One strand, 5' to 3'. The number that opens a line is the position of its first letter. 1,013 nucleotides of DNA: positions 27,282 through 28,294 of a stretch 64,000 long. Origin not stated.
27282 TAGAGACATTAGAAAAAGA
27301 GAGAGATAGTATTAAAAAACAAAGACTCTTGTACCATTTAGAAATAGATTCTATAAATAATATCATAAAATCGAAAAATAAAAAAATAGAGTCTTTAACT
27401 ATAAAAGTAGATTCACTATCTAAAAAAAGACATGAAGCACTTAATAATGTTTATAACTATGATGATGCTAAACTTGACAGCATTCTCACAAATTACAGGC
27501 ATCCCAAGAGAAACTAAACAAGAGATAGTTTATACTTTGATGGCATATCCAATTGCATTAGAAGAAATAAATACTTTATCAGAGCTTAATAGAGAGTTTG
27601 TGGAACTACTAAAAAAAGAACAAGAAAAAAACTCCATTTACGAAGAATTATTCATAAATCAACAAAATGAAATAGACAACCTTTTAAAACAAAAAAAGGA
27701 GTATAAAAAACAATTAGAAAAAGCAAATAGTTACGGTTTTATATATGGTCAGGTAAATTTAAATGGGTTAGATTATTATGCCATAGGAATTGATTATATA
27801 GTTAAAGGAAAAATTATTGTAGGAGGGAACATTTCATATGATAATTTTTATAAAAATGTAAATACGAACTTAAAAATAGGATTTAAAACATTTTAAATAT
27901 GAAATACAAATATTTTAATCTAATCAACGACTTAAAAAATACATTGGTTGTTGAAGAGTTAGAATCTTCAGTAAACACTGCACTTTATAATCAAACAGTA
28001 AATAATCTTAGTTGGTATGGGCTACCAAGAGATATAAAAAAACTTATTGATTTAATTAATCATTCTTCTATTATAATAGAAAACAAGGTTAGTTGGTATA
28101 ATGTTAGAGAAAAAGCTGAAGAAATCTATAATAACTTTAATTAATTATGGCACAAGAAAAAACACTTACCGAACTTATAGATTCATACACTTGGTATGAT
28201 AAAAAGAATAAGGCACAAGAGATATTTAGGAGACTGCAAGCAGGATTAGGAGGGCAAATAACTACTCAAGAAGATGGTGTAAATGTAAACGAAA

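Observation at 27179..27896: Spanin-like gene pair whose outer-membrane partner has a beta-barrel signal instead of a lipobox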

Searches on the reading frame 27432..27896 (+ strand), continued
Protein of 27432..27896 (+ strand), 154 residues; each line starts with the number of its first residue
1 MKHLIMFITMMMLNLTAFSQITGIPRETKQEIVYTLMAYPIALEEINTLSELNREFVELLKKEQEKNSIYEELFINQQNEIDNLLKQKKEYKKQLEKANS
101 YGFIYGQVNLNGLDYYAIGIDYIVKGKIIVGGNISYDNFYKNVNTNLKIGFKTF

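Call 68: search_protein_families(library=pfam, proteins=[L009:65-751:+, L011:3-362:+, L013:4027-4614:+, L013:3515-4027:+, L012:3990-4274:+, L012:4368-4679:+], max_evalue=0.01)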
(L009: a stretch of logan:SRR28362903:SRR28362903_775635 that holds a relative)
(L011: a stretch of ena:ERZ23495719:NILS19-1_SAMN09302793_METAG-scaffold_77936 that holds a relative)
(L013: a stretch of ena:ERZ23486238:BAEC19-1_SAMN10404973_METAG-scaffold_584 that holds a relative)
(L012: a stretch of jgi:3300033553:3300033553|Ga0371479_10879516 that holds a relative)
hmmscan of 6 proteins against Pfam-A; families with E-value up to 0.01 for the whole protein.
L009:65-751:+ (228 aa): 1 family
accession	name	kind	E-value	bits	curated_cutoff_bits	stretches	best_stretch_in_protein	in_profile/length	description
PF04542.20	Sigma70_r2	-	0.00055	20.1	24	1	36-102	4-67/71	Sigma-70 region 2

L011:3-362:+ (119 aa): 0 families

L013:4027-4614:+ (195 aa): 0 families

L013:3515-4027:+ (170 aa): 0 families

L012:3990-4274:+ (94 aa): 0 families

L012:4368-4679:+ (103 aa): 0 families

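Call 73: find_homologous_proteins(query=A1, max_evalue=0.001)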
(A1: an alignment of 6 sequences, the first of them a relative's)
Query A1 (6 sequences) (200 aa, profile of the alignment): 199 proteins with E <= 0.001 among 4893 candidates; the best 120 are listed.
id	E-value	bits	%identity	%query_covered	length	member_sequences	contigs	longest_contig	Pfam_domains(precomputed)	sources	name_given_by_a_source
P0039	8.5e-76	272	42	83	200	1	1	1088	-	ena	-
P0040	2.0e-75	271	42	83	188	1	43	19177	-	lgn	-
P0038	4.7e-75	269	42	82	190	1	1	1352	-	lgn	-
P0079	5.6e-75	269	39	83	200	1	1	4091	-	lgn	-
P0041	2.0e-72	261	45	51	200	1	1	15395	-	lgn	-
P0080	1.4e-67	245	36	75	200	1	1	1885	-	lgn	-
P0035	3.2e-67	244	100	100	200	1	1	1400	-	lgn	-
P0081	9.8e-65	236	39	100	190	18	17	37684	-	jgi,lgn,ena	jgi:hypothetical protein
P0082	1.5e-63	232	39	91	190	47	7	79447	-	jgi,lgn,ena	-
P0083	8.9e-60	220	34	99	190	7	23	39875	-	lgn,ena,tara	tara:strand:+ start:672 stop:1244 length:573 start_codon:yes stop_codon:yes gene_type:complete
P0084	4.5e-58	214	42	96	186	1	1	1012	-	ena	-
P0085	7.3e-58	213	39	99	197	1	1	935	-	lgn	-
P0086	2.0e-57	212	35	94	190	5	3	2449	-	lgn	-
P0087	2.1e-57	212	49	79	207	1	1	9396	-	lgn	-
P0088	4.1e-57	211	43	83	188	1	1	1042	-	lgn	-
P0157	8.4e-47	177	39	85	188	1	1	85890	-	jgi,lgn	jgi:uncharacterized protein YrrD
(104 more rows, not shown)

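Call 74: predict_structure(alignment_id=A8)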
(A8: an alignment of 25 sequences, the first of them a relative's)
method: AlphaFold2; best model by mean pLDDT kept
length: 233 residues; sequences in the alignment: 25
mean_pLDDT: 91.0   pTM: 0.68
mean pLDDT of the five models: 91.0, 85.2, 85.2, 84.6, 78.8
residues with pLDDT >= 90: 137; 70-90: 92; 50-70: 4; < 50: 0
segments of 3 or more residues with pLDDT < 50: none
pLDDT, mean of each block of 10 residues (from residue 1): 84 85 87 97 98 98 98 98 95 85 76 91 97 98 98 98 97 84 83 87 86 91 90 70
secondary structure, 60 per line:
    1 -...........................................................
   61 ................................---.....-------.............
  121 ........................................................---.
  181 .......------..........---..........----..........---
elements in order: H2-92 H96-100 H108-176 E180-187 E194-203 E207-216 E221-230

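Call 76: find_encoding_contigs(protein=P0082, flank=5000, max_places=3)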
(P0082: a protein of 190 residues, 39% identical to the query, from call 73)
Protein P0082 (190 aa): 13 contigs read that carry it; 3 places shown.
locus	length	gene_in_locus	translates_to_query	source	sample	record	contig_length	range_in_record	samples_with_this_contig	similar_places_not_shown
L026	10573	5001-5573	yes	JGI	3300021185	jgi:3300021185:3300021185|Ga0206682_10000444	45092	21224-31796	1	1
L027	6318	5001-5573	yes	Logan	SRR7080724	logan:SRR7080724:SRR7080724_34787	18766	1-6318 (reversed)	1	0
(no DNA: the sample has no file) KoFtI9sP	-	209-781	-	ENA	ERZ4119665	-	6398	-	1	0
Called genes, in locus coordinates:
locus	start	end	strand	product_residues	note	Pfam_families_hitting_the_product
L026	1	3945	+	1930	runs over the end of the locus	-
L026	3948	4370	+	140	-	PF08291:Peptidase_M15_3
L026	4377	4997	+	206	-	-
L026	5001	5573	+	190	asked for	-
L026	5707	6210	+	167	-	-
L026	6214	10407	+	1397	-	PF00801:PKD (faint), PF18911:PKD_4 (faint), PF03382:DUF285, PF13385:Laminin_G_3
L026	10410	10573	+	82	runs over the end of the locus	-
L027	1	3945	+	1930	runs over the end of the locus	-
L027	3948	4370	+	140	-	PF08291:Peptidase_M15_3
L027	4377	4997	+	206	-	-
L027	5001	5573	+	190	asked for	-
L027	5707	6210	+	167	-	-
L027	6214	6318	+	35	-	?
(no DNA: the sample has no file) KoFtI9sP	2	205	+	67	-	?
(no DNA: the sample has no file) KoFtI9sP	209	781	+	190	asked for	-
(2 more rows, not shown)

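Call 78: find_encoding_contigs(protein=P0157, flank=5000, max_places=2)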
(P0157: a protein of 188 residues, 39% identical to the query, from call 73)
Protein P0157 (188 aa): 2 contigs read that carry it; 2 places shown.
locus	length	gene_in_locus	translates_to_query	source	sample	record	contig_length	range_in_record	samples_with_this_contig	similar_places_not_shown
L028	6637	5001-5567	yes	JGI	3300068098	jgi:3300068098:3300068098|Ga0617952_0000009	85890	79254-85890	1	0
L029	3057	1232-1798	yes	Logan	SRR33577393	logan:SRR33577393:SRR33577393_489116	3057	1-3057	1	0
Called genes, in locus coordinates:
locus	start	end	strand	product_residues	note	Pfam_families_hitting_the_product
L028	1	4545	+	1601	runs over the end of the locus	-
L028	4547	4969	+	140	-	PF08291:Peptidase_M15_3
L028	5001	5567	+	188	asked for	-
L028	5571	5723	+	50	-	-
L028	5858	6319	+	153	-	-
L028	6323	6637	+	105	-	?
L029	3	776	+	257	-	?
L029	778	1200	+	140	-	PF08291:Peptidase_M15_3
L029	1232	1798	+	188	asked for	-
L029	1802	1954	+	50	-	-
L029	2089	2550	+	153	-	-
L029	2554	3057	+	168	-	?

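Call 82: fold_search(model_id=the predicted structure, library=viral)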
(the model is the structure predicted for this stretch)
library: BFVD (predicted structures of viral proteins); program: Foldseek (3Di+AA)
matches with E <= 10: 1207; with E <= 0.001: 0
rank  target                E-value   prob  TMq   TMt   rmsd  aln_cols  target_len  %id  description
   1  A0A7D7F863            2.0e-03  1.00  0.33  0.29   2.0        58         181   28  (no name in the UniProt tables at hand)
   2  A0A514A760            5.8e-03  1.00  0.39  0.18  16.1       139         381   14  (no name in the UniProt tables at hand)
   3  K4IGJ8                8.2e-03  1.00  0.42  0.16  15.5       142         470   15  Trimeric autotransporter adhesin YadA-like C-terminal membrane anchor domain-containing protein [Salmonella phage SKML-39]
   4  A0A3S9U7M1            9.1e-03  1.00  0.40  0.24  14.9       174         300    9  (no name in the UniProt tables at hand)
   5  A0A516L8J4            9.7e-03  1.00  0.44  0.31  15.2       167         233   11  (no name in the UniProt tables at hand)
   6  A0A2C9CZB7            1.1e-02  1.00  0.34  0.12  19.6       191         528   12  Trimeric autotransporter adhesin YadA-like C-terminal membrane anchor domain-containing protein [Yersinia phage fHe-Yen9-04]
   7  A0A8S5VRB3            1.2e-02  1.00  0.31  0.26   1.3        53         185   11  (no name in the UniProt tables at hand)
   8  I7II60                1.2e-02  0.99  0.25  0.28  16.6       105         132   18  Uncharacterized protein [Campylobacter phage CP21]
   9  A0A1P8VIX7            1.5e-02  1.00  0.27  0.13   3.2        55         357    7  Ig-like domain-containing protein [Murid betaherpesvirus 3]
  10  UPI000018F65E         1.8e-02  1.00  0.27  0.25   2.2        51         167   24  (no name look-up for this kind of identifier)
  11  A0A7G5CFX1            1.8e-02  1.00  0.45  0.36  14.2       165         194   12  Trimeric autotransporter adhesin YadA-like C-terminal membrane anchor domain-containing protein [Proteus phage Vb_PmiP-P59]
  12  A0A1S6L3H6            1.8e-02  0.97  0.28  0.09  16.8       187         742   16  Putative autoagglutinating Adhesin [Erwinia phage vB_EamM_Yoloswag]
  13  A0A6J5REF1            2.6e-02  0.92  0.31  0.10  14.4       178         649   11  Tip attachment protein J central straight fiber domain-containing protein [uncultured Caudovirales phage]
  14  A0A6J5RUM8            2.7e-02  1.00  0.30  0.34   2.7        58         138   10  Uncharacterized protein [uncultured Caudovirales phage]
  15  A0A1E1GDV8            3.4e-02  0.98  0.35  0.16  16.3       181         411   15  (no name in the UniProt tables at hand)
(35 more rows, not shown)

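Call 83: search_dna_similar(query=P0082, collection=phages, mode=protein, max_evalue=0.01, max_rows=30)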
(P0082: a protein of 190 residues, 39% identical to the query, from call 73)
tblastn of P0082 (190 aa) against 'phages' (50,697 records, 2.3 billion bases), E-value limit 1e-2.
Records with a match: 68; places in all: 68; records where one place covers at least 80% of the query: 68.
Best place of each record, by identity: <60% 68.
By first word of the organism name: Flavobacterium 68.
By host as written in the record: Flavobacterium sp. BAL314 68.
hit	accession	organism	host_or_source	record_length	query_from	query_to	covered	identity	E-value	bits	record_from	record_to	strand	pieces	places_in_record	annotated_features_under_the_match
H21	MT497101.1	Flavobacterium phage vB_FspP_elemoA_2-5B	Flavobacterium sp. BAL314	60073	4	190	98%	32.8%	2e-8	59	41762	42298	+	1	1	hypothetical protein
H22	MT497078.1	Flavobacterium phage vB_FspP_elemoE_10-3D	Flavobacterium sp. BAL314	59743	4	190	98%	32.8%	2e-8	59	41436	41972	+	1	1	hypothetical protein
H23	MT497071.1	Flavobacterium phage vB_FspP_elemoF_6-3D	Flavobacterium sp. BAL314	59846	4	190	98%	32.8%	2e-8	59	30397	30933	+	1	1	hypothetical protein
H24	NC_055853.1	Flavobacterium phage vB_FspP_elemoF_6-3D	Flavobacterium sp. BAL314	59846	4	190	98%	32.8%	2e-8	59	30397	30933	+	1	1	hypothetical protein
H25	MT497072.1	Flavobacterium phage vB_FspP_elemoE_6-9C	Flavobacterium sp. BAL314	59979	4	190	98%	32.8%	2e-8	59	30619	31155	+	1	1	hypothetical protein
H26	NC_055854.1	Flavobacterium phage vB_FspP_elemoE_6-9C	Flavobacterium sp. BAL314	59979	4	190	98%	32.8%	2e-8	59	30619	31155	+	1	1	hypothetical protein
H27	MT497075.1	Flavobacterium phage vB_FspP_elemoA_1-9A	Flavobacterium sp. BAL314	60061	4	190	98%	32.8%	2e-8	59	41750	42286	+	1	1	hypothetical protein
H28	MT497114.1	Flavobacterium phage vB_FspP_elemoA_7-3A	Flavobacterium sp. BAL314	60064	4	190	98%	32.8%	2e-8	59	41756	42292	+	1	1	hypothetical protein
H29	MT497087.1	Flavobacterium phage vB_FspP_elemoA_13-1B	Flavobacterium sp. BAL314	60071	4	190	98%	32.8%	2e-8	59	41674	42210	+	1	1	hypothetical protein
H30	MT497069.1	Flavobacterium phage vB_FspP_elemoA_15-9B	Flavobacterium sp. BAL314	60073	4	190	98%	32.8%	2e-8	59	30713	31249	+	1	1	hypothetical protein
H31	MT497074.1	Flavobacterium phage vB_FspP_elemoA_1-5B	Flavobacterium sp. BAL314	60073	4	190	98%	32.8%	2e-8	59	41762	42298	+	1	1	hypothetical protein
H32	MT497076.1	Flavobacterium phage vB_FspP_elemoA_1-9B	Flavobacterium sp. BAL314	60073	4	190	98%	32.8%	2e-8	59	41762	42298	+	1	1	hypothetical protein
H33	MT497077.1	Flavobacterium phage vB_FspP_elemoA_1-9C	Flavobacterium sp. BAL314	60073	4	190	98%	32.8%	2e-8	59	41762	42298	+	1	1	hypothetical protein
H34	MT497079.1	Flavobacterium phage vB_FspP_elemoA_10-9A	Flavobacterium sp. BAL314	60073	4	190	98%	32.8%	2e-8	59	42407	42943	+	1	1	hypothetical protein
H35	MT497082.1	Flavobacterium phage vB_FspP_elemoA_11-9B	Flavobacterium sp. BAL314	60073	4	190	98%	32.8%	2e-8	59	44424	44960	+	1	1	hypothetical protein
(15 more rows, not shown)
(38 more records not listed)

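Call 84: fold_search(model_id=the predicted structure, library=pdb)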
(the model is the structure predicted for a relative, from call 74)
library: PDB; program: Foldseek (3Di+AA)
matches with E <= 10: 1070; with E <= 0.001: 1
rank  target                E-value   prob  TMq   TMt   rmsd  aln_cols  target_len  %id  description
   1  7rto_B                6.7e-04  0.66  0.16  0.11  31.5       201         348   11  Cryo-EM structure of bluetongue virus capsid protein VP5 at low endosomal pH intermediate state 2 (released 2021-11-03)
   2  2b5u_A                1.1e-02  0.92  0.34  0.20  14.0       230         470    8  Crystal Structure Of Colicin E3 V206C Mutant In Complex With Its Immunity Protein (released 2006-11-07)
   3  1jch_A                1.7e-02  0.99  0.46  0.25  14.3       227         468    9  Crystal Structure of Colicin E3 in Complex with its Immunity Protein (released 2001-11-30)
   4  4ilo_A                1.7e-02  0.85  0.25  0.25  12.6       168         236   15  2.12A resolution structure of CT398 from Chlamydia trachomatis (released 2014-01-01)
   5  8toc_a                2.3e-02  0.38  0.22  0.13  12.5       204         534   10  Acinetobacter phage AP205 (released 2024-03-06)
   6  3na7                  3.0e-02  0.69  0.21  0.21  11.9       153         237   16  2.2 Angstrom Structure of the HP0958 Protein from Helicobacter pylori CCUG 17874 (released 2010-09-22)
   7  7znk_e                4.2e-02  0.41  0.20  0.09  48.1       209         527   14  Structure of an endogenous human TREX complex bound to mRNA (released 2023-05-03)
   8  7znl_e                4.2e-02  0.41  0.20  0.09  48.1       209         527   14  Structure of the human TREX core THO-UAP56 complex (released 2023-05-17)
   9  7znk_E                4.2e-02  0.41  0.20  0.09  48.0       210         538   14  Structure of an endogenous human TREX complex bound to mRNA (released 2023-05-03)
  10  8p0w_J                4.8e-02  0.13  0.12  0.13  32.1       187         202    5  Structure of the human Commander complex COMMD ring (released 2024-03-20)
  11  7znl_E                5.1e-02  0.38  0.20  0.09  48.1       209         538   14  Structure of the human TREX core THO-UAP56 complex (released 2023-05-17)
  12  5xgj_B                5.4e-02  0.85  0.32  0.28   7.2       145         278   13  Crystal structure of PI3K complex with an inhibitor (released 2018-04-25)
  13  7apk_e                5.4e-02  0.38  0.19  0.10  39.6       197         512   14  Structure of the human THO - UAP56 complex (released 2020-12-16)
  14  7apk_E                5.4e-02  0.38  0.19  0.10  39.5       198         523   14  Structure of the human THO - UAP56 complex (released 2020-12-16)
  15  5xei                  5.4e-02  0.21  0.21  0.11  16.9       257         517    9  Crystal structure of the Smc head domain with a coiled coil and joint derived from Pyrococcus yayanosii (released 2017-06-07)
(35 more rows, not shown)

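Call 85: get_annotated_region(hit=H24, flank=4000)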
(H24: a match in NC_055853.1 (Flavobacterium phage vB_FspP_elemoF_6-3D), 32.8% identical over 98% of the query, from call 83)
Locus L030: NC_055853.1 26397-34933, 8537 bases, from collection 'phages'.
description: Flavobacterium phage vB_Fsp_elemo6-3D, partial genome.
organism: Flavobacterium phage vB_FspP_elemoF_6-3D (NCBI taxid 2743826)
taxonomy: Viruses; Duplodnaviria; Heunggongvirae; Uroviricota; Caudoviricetes; Elemovirus; Elemovirus elemoF
host: Flavobacterium sp. BAL314; source: Baltic Sea mesocosm; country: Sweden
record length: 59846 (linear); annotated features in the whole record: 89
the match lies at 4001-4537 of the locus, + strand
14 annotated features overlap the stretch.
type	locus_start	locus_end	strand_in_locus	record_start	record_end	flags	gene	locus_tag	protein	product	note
CDS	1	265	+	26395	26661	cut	-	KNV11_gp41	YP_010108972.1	tail fiber protein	-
CDS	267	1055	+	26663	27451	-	-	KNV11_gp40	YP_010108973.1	putative YapH protein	-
CDS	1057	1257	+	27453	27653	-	-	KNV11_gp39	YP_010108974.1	hypothetical protein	-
CDS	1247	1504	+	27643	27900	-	-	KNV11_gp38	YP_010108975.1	hypothetical protein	-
CDS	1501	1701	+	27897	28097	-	-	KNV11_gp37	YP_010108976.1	hypothetical protein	-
CDS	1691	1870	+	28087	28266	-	-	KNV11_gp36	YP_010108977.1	hypothetical protein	-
CDS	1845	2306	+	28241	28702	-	-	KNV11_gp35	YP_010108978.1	D-alanyl-D-alanine carboxypeptidase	-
CDS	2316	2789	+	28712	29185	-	-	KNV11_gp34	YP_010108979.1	DUF285 domain-containing protein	-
CDS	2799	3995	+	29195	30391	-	-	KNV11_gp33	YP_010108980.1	hypothetical protein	-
CDS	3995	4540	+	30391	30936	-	-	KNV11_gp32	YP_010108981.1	hypothetical protein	-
CDS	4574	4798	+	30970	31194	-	-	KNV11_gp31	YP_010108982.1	hypothetical protein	-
CDS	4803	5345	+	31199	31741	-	-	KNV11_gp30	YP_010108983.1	co-chaperonin GroES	-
CDS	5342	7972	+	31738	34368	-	-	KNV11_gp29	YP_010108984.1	terminase large subunit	-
CDS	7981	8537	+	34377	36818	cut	-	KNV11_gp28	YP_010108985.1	portal protein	-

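Call 98: search_protein_families(library=pfam, alignment_id=A2, max_evalue=0.1)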
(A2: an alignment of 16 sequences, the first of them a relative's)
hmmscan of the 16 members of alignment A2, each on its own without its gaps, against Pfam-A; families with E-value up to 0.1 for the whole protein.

A. member 1, P0024 (120 aa): 2 families
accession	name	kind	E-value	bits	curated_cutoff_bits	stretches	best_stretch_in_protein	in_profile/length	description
PF15188.11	CCDC-167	-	0.00084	20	27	1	45-118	5-81/84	Coiled-coil domain-containing protein 167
PF17082.10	Spc29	-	0.035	14.4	31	1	51-104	125-174/245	Spindle Pole Component 29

B. families by the number of members that match (of 16 scanned): 29 families (the first 25 are shown)
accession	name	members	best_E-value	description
PF16789.10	YscO-like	1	0.00019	YscO-like protein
PF15188.11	CCDC-167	1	0.00084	Coiled-coil domain-containing protein 167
PF21037.2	CCDC138_cc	1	0.0033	Coiled-coil-domain-containing protein 138, coiled-coil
PF05823.17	Gp-FAR-1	1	0.0037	Nematode fatty acid retinoid binding protein (Gp-FAR-1)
PF06428.16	Sec2p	1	0.0051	GDP/GTP exchange factor Sec2p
PF16516.10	CC2-LZ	1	0.0076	Leucine zipper of domain CC2 of NEMO, NF-kappa-B essential modulator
PF05911.16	FPP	1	0.0088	Filament-like plant protein, long coiled-coil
PF10779.14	XhlA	1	0.01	Haemolysin XhlA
PF06810.17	Phage_scaffold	1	0.011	Phage capsid assembly scaffolding protein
PF04521.18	Viral_P18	1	0.012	ssRNA positive strand viral 18kD cysteine rich protein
PF24423.1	OVT1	1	0.012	Major antigen, helical domain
PF00957.27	Synaptobrevin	1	0.012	Synaptobrevin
PF16828.10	GAGBD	1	0.013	GAG-binding domain on surface antigen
PF05833.16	NFACT_N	1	0.016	NFACT N-terminal and middle domains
PF09614.15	Cas_Csy2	1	0.016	CRISPR-associated protein (Cas_Csy2)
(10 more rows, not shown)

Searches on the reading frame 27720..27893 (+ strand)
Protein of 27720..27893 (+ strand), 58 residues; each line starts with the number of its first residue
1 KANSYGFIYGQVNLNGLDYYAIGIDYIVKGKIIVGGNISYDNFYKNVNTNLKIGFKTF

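Call 55: search_solved_structures(query=A6, max_evalue=10, show_alignments=3)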
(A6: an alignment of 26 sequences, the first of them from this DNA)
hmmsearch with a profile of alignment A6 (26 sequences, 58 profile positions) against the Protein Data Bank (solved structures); distinct sequences matched with E-value up to 10: 2.
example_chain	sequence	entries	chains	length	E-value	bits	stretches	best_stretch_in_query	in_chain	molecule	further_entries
9hjm_F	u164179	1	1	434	0.018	18.1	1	20-42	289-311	Outer membrane protein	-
8iaz_A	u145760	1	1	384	0.4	13.8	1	18-49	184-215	Transposase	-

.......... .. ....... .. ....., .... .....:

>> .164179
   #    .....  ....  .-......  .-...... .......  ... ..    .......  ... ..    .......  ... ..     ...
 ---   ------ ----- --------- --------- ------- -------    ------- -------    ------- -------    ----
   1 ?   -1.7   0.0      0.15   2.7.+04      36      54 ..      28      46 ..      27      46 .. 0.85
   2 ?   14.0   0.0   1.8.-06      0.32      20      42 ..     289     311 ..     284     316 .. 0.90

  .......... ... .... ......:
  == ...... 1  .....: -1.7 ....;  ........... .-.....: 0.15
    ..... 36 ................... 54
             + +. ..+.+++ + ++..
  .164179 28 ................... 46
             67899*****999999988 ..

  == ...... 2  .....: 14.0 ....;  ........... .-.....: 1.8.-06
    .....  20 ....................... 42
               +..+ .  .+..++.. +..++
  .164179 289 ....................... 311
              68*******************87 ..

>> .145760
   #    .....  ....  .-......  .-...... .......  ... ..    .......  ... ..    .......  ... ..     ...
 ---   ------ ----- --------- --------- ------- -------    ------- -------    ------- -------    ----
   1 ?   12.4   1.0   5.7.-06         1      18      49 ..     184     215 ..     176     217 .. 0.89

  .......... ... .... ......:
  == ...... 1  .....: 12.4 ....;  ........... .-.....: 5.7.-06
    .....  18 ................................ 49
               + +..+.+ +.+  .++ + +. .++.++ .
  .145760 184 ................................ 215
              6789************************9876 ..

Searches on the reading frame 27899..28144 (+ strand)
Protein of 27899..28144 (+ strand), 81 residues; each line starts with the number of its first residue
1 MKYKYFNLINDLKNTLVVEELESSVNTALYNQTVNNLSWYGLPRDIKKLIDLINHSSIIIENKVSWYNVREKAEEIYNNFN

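Call 3: search_protein_families(library=pfam, proteins=[window:27899-28144:+], max_evalue=0.1)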
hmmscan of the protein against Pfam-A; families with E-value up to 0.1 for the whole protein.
window:27899-28144:+ (81 aa): 0 families

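Call 4: search_protein_families(library=phrogs, proteins=[window:27899-28144:+], max_evalue=0.1)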
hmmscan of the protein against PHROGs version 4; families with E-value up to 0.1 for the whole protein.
window:27899-28144:+ (81 aa): 4 families
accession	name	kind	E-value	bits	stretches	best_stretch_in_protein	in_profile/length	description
phrog_2572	-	unknown function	0.014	16.5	1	20-63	30-73/86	-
phrog_37230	-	unknown function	0.021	16.1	1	17-62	7-52/92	-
phrog_3015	-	DNA, RNA and nucleotide metabolism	0.043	13.2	1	17-59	101-143/653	RNA polymerase beta subunit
phrog_5959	-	unknown function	0.081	14.1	1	16-63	40-87/115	-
